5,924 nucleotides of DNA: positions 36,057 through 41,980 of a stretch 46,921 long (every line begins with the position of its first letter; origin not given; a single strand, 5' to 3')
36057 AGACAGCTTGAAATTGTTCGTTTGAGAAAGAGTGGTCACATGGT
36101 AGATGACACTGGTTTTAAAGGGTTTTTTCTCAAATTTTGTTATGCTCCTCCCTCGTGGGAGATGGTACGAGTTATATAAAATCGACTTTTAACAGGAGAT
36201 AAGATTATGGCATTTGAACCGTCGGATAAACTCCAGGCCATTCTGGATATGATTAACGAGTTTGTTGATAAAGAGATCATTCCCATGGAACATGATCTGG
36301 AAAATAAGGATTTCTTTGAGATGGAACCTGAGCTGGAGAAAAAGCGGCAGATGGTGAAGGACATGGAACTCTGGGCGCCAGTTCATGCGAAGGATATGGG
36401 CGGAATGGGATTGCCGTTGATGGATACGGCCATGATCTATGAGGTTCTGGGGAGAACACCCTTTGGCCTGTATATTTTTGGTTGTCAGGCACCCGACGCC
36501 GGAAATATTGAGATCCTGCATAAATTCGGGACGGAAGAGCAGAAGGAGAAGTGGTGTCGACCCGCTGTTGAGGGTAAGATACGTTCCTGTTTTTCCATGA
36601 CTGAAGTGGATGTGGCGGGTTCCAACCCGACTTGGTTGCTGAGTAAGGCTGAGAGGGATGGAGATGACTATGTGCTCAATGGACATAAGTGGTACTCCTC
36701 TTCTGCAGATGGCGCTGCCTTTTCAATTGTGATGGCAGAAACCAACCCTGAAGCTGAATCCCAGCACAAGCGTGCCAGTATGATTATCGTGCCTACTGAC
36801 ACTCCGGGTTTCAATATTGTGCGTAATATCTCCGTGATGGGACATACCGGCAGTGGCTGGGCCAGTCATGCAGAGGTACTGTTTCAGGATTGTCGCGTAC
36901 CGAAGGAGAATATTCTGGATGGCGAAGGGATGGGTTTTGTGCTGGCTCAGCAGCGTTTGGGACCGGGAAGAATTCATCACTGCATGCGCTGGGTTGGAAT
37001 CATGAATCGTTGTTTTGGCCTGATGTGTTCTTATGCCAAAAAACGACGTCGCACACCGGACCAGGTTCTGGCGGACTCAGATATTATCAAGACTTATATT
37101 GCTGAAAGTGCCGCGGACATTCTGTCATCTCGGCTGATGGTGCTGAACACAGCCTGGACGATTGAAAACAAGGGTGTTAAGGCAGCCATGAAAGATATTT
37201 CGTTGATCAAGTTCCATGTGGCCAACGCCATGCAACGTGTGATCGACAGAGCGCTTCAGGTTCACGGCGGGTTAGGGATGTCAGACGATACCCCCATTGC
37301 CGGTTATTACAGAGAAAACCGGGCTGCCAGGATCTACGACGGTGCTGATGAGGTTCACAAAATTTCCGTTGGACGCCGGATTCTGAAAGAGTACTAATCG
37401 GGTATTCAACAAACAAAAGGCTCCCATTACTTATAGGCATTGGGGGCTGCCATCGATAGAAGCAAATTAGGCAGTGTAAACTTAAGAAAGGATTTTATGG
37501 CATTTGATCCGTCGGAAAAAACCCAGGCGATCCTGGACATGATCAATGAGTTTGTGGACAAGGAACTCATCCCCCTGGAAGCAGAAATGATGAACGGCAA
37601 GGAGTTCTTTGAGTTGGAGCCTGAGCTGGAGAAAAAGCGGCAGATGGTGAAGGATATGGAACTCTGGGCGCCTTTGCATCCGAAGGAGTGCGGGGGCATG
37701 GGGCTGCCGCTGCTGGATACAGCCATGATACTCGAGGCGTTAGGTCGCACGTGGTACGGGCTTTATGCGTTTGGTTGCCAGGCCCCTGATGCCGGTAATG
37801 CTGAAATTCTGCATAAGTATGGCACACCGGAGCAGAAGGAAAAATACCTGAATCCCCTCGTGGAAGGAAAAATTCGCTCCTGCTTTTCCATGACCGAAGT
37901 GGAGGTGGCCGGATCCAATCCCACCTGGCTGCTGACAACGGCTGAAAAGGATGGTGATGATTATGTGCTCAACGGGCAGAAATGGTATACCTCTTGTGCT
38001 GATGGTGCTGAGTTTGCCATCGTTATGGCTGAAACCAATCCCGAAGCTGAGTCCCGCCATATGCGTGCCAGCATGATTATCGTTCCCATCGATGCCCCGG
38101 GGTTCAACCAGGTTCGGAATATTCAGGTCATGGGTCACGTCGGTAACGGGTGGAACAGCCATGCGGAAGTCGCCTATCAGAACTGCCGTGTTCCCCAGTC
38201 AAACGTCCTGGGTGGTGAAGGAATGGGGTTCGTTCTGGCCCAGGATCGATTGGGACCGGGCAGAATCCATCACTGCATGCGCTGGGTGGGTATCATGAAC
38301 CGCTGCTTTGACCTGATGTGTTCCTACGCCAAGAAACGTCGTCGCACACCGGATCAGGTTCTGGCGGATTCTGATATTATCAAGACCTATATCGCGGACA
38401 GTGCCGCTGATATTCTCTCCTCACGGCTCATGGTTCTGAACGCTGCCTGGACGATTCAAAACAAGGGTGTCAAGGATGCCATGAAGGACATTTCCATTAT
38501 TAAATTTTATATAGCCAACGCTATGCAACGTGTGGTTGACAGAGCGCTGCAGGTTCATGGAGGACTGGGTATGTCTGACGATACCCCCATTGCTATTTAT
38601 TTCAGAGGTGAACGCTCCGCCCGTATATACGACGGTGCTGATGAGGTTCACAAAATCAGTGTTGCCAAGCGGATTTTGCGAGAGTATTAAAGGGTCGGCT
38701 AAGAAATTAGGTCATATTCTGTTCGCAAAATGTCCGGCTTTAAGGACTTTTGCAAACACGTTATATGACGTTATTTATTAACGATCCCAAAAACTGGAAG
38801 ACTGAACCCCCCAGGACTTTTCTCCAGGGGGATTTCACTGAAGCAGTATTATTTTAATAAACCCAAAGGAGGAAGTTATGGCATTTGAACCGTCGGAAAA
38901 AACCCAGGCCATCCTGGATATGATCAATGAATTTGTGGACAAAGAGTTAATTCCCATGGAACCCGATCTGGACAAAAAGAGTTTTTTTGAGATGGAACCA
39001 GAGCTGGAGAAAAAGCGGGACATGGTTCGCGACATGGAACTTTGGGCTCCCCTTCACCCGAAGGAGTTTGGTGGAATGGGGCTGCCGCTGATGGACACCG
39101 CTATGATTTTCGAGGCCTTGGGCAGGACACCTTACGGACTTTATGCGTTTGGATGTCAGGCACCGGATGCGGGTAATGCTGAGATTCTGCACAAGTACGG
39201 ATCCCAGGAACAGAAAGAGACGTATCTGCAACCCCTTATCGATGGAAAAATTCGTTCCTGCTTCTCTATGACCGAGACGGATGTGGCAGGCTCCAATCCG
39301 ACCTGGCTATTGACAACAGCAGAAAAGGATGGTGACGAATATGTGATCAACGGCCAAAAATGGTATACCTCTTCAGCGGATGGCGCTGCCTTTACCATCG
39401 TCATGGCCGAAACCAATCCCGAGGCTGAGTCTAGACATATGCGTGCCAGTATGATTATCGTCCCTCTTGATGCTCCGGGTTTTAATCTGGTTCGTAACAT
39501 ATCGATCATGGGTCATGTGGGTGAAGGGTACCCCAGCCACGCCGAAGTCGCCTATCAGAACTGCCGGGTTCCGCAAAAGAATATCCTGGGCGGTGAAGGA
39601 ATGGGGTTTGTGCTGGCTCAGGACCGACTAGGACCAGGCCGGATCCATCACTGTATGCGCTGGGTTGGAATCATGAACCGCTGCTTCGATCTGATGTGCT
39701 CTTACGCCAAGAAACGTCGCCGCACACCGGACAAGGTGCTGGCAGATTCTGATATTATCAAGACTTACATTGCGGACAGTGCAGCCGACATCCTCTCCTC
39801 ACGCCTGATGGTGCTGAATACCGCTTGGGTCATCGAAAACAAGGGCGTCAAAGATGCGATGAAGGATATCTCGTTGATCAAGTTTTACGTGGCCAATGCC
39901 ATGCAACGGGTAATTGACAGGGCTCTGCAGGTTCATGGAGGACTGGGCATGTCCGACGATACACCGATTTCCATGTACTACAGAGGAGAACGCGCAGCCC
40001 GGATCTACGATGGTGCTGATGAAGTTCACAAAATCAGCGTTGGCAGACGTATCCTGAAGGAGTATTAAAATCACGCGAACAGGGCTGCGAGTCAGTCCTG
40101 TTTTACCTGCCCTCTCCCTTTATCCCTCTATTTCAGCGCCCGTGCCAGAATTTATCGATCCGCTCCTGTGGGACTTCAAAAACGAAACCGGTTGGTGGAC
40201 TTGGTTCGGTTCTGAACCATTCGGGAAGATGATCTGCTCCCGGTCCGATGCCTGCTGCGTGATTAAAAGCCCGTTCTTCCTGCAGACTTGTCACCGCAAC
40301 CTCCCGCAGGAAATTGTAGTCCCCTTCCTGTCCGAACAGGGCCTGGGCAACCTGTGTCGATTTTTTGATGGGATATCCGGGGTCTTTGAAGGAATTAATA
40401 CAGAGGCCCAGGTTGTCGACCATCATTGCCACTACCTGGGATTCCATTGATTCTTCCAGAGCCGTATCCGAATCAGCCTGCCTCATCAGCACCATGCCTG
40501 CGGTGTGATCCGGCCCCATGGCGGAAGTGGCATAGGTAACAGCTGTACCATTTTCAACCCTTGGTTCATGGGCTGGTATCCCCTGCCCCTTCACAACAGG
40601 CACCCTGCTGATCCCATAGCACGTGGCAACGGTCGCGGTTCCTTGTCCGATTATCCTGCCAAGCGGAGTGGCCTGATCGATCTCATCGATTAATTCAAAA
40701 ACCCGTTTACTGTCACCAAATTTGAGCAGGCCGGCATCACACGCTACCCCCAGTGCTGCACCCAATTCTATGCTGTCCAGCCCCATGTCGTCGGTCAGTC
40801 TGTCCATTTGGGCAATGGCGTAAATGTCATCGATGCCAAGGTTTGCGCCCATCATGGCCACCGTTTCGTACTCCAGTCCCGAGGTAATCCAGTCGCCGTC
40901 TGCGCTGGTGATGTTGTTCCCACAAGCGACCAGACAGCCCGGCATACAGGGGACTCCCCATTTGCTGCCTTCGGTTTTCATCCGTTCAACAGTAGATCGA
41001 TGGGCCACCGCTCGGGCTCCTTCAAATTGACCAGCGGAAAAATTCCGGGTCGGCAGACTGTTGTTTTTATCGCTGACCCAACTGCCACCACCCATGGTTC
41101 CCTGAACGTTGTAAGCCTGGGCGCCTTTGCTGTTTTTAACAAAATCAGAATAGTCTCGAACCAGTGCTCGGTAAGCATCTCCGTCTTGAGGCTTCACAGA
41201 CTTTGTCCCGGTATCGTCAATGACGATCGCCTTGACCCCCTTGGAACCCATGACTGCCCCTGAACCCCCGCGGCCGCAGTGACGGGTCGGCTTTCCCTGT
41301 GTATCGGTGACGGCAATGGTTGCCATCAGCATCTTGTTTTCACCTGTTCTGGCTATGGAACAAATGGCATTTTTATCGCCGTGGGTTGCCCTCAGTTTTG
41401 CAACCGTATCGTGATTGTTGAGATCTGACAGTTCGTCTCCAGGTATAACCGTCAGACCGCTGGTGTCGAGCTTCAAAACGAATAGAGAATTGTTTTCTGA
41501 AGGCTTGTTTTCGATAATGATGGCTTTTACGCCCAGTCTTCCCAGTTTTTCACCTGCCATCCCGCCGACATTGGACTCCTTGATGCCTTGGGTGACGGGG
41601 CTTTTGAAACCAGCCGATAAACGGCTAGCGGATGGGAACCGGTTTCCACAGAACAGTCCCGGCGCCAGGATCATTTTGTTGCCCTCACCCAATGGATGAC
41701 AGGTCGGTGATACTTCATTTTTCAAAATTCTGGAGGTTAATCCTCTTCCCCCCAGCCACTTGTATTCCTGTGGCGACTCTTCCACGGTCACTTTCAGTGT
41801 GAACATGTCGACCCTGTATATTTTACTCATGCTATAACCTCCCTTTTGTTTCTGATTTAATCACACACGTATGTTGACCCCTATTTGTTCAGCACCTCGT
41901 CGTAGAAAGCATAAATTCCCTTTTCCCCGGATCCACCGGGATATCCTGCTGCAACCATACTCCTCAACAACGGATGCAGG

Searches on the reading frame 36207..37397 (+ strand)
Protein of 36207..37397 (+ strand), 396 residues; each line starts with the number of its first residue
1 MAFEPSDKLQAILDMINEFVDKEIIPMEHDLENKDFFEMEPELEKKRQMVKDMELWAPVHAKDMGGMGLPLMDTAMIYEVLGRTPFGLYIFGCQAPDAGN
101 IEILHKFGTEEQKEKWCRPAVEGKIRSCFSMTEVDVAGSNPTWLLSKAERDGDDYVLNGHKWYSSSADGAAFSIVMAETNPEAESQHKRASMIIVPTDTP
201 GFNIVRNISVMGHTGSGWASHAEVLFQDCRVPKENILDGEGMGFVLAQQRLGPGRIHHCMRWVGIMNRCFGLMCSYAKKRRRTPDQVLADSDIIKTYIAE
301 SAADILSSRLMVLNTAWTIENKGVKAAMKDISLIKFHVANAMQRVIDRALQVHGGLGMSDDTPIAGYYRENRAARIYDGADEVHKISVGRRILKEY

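Call 4: search_protein_families(library=ncbifam, proteins=[window:36207-37397:+])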
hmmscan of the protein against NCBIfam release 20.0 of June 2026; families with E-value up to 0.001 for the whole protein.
window:36207-37397:+ (396 aa): 21 families
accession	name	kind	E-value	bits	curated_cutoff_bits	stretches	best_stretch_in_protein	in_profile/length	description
NF042972.1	AcrlCoAredClosAcrC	equivalog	1.7e-57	194.9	640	1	1-394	1-378/378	acryloyl-CoA reductase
NF045552.1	GlutCoADH_Des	equivalog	9e-44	150.2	470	1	1-387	1-374/387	glutaryl-CoA dehydrogenase Acd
NF058590.1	AcCoDHFadEBacil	equivalog_domain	2.4e-41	142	600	1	7-394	23-412/586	acyl-CoA dehydrogenase FadE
NF045652.1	ProlPCPDhRedW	equivalog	1.3e-39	136.2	650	1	9-391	4-372/376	L-prolyl-[peptidyl-carrier protein] dehydrogenase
NF008997.0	PRK12341.1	equivalog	7.8e-39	133.8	537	1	97-396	89-380/382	acyl-CoA dehydrogenase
NF043006.1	CyhCrbnylCoADH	equivalog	8.7e-37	127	650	1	8-395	7-378/380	cyclohexane-1-carbonyl-CoA dehydrogenase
NF053553.1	prodigi_MBC_PigA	equivalog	3.1e-36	125.3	500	1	1-391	1-378/381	prodigiosin MBC biosynthesis dehydrogenase PigA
NF002885.1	PRK03354.1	equivalog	3.9e-34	118.3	540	1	3-396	3-377/378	crotonobetainyl-CoA dehydrogenase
NF042439.1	SulpropCoADesulf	equivalog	1.5e-31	109.5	600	1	61-394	44-372/379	3-sulfinopropanoyl-CoA desulfinase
TIGR03207.1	cyc_hxne_CoA_dh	equivalog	5.5e-30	104.3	575.35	1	7-391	3-370/372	cyclohexanecarboxyl-CoA dehydrogenase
NF052270.1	Staph_DH_FadE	equivalog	1.8e-17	63.2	600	1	107-392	120-393/400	acyl-CoA dehydrogenase FadE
TIGR03204.1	pimC_large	equivalog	2.1e-16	59.8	623.85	1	60-293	58-280/395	pimeloyl-CoA dehydrogenase large subunit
NF037942.1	ac_ACP_DH_MbtN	equivalog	6.6e-13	48.1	700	1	99-384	83-357/376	mycobactin biosynthesis acyl-ACP dehydrogenase MbtN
NF049984.1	Rv1679_FadE16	equivalog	7.5e-11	41.9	600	1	145-377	124-350/371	Rv1679 family acyl-CoA dehydrogenase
NF008594.0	PRK11561.1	equivalog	1.9e-10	39.7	545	1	143-392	195-439/540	isovaleryl-CoA dehydrogenase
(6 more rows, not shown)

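Call 5: search_protein_families(library=pfam, proteins=[window:36207-37397:+])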
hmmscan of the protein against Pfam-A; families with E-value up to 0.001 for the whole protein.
window:36207-37397:+ (396 aa): 4 families
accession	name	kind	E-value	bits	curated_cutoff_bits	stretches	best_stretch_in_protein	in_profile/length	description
PF00441.29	Acyl-CoA_dh_1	-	1.2e-36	126.6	22.4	1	241-393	1-150/150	Acyl-CoA dehydrogenase, C-terminal domain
PF02770.24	Acyl-CoA_dh_M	-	1.7e-17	63.8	33.3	1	128-228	1-96/97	Acyl-CoA dehydrogenase, middle domain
PF02771.21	Acyl-CoA_dh_N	-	2e-15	57.6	22.9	1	7-124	2-113/113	Acyl-CoA dehydrogenase, N-terminal domain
PF08028.16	Acyl-CoA_dh_2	-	6.1e-09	36.7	22.7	1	258-381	3-133/134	Acyl-CoA dehydrogenase, C-terminal domain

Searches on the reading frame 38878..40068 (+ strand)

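Call 4: search_protein_families(library=ncbifam, proteins=[window:38878-40068:+])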
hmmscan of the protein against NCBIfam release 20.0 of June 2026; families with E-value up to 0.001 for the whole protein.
window:38878-40068:+ (396 aa): 22 families
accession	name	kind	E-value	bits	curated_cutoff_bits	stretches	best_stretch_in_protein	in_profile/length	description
NF042972.1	AcrlCoAredClosAcrC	equivalog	8.7e-62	209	640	1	1-394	1-378/378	acryloyl-CoA reductase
NF045552.1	GlutCoADH_Des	equivalog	8.3e-46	156.9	470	1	1-387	1-374/387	glutaryl-CoA dehydrogenase Acd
NF058590.1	AcCoDHFadEBacil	equivalog_domain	7.7e-43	146.9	600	1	6-394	22-412/586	acyl-CoA dehydrogenase FadE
NF008997.0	PRK12341.1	equivalog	1.6e-42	145.9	537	1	60-396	56-380/382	acyl-CoA dehydrogenase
NF045652.1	ProlPCPDhRedW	equivalog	4.9e-42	144.1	650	1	7-391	2-372/376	L-prolyl-[peptidyl-carrier protein] dehydrogenase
NF053553.1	prodigi_MBC_PigA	equivalog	1.9e-41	142.5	500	1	57-391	52-378/381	prodigiosin MBC biosynthesis dehydrogenase PigA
NF002885.1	PRK03354.1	equivalog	3.8e-39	134.8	540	1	50-396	46-377/378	crotonobetainyl-CoA dehydrogenase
NF043006.1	CyhCrbnylCoADH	equivalog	1.5e-38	132.8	650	1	6-395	5-378/380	cyclohexane-1-carbonyl-CoA dehydrogenase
NF042439.1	SulpropCoADesulf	equivalog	2.1e-34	118.9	600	1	59-394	42-372/379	3-sulfinopropanoyl-CoA desulfinase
TIGR03207.1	cyc_hxne_CoA_dh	equivalog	1.3e-30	106.4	575.35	1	7-391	3-370/372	cyclohexanecarboxyl-CoA dehydrogenase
TIGR03203.1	pimD_small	equivalog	2.3e-18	66.4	652.7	1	63-369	59-353/378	pimeloyl-CoA dehydrogenase small subunit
NF052270.1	Staph_DH_FadE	equivalog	3.4e-18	65.6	600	1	107-392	120-393/400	acyl-CoA dehydrogenase FadE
TIGR03204.1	pimC_large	equivalog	5.6e-18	65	623.85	1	56-291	54-278/395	pimeloyl-CoA dehydrogenase large subunit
NF007000.1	PRK09463.1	subfamily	1.9e-12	46.4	600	1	48-359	80-399/726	acyl-CoA dehydrogenase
NF037942.1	ac_ACP_DH_MbtN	equivalog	1.7e-10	40.2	700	1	81-384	66-357/376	mycobactin biosynthesis acyl-ACP dehydrogenase MbtN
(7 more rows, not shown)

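Call 5: search_protein_families(library=pfam, proteins=[window:38878-40068:+])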
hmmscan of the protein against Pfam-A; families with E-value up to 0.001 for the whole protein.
window:38878-40068:+ (396 aa): 4 families
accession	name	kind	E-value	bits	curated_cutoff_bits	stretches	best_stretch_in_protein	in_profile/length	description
PF00441.29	Acyl-CoA_dh_1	-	5.1e-37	127.8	22.4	1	241-393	1-150/150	Acyl-CoA dehydrogenase, C-terminal domain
PF02771.21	Acyl-CoA_dh_N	-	1.9e-17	64.1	22.9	1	6-124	1-113/113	Acyl-CoA dehydrogenase, N-terminal domain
PF02770.24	Acyl-CoA_dh_M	-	1.7e-16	60.6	33.3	1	128-213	1-84/97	Acyl-CoA dehydrogenase, middle domain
PF08028.16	Acyl-CoA_dh_2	-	2.7e-09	37.9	22.7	1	258-380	3-132/134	Acyl-CoA dehydrogenase, C-terminal domain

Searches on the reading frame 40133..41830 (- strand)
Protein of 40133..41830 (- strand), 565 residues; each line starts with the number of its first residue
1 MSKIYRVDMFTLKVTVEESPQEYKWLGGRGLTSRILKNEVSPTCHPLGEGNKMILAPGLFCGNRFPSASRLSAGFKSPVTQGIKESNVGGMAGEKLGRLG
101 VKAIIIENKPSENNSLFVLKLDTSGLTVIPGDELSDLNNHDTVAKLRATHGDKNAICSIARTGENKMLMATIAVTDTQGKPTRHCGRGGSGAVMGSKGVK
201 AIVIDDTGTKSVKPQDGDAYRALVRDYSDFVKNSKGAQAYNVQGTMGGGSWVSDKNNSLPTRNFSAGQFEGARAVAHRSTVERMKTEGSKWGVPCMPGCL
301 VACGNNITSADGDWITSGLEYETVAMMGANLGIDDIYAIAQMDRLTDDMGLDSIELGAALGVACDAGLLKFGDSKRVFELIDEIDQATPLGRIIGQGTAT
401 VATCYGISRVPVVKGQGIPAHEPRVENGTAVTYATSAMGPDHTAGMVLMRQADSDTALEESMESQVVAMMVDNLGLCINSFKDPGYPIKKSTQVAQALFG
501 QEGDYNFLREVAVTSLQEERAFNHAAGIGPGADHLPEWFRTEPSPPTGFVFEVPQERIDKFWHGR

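Call 60: search_protein_families(library=pfam, proteins=[window:40133-41830:-], max_evalue=0.00001)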
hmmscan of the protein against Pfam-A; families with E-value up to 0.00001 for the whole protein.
window:40133-41830:- (565 aa): 2 families
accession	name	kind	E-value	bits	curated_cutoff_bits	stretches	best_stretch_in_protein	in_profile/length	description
PF02730.20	AFOR_N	-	3.5e-55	187.3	29.8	1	3-206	2-198/199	Aldehyde ferredoxin oxidoreductase, N-terminal domain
PF01314.23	AFOR_C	-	1.2e-54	186.4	27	1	224-546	3-346/385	Aldehyde ferredoxin oxidoreductase, domains 2 & 3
